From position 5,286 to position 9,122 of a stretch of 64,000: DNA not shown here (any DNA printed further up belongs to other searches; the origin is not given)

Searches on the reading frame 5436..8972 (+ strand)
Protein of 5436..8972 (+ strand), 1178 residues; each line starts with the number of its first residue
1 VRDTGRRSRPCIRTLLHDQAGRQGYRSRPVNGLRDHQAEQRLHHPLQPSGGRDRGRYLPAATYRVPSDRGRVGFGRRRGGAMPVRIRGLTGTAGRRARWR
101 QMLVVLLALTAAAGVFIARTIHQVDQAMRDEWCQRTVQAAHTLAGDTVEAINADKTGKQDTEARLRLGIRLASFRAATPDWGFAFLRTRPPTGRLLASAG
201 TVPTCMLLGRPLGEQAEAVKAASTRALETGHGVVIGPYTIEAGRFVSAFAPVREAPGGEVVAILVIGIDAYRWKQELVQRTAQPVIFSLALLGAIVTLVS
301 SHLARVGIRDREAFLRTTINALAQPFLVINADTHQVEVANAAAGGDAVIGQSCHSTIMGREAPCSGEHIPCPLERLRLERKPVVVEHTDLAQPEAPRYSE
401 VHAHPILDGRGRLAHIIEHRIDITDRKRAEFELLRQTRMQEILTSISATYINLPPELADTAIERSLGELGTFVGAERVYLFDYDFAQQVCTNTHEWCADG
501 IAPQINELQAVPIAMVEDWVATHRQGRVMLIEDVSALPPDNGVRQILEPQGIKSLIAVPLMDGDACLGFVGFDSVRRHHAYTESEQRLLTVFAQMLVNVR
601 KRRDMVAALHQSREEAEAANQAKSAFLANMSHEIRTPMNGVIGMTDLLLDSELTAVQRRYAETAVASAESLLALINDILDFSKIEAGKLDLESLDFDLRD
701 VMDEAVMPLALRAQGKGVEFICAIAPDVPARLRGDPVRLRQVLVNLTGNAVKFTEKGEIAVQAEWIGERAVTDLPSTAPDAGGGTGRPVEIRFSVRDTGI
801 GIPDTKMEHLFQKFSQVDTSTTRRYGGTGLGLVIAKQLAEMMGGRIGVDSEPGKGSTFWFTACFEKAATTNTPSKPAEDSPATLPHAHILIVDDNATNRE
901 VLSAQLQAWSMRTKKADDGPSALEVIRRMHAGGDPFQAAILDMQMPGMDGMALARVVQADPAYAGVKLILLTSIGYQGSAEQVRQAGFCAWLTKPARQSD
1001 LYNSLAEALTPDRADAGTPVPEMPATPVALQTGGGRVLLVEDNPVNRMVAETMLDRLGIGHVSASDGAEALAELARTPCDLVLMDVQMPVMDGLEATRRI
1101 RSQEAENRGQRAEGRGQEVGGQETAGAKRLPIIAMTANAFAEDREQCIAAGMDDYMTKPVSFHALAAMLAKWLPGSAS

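Call 60: search_protein_families(library=pfam, proteins=[window:5436-8972:+], max_evalue=0.00001)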
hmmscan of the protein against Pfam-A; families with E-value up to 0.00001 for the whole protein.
window:5436-8972:+ (1178 aa): 6 families
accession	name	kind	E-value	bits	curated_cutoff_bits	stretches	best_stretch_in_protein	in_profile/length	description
PF00072.30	Response_reg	-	5.2e-43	146.2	30.2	2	889-1004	1-109/111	Response regulator receiver domain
PF02518.31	HATPase_c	-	8.4e-28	97.5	26.4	1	734-862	1-107/111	Histidine kinase-, DNA gyrase B-, and HSP90-like ATPase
PF00512.31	HisKA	-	3e-22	78.9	26.9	1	622-687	1-66/66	His Kinase A (phospho-acceptor) domain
PF01590.32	GAF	-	1.8e-11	45.1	22.4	1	460-596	4-129/133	GAF domain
PF08448.16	PAS_4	-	6.9e-09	36.4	23.1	1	320-428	2-110/110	PAS fold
PF13185.12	GAF_2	-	1.8e-07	31.9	28.6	1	464-594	10-129/136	GAF domain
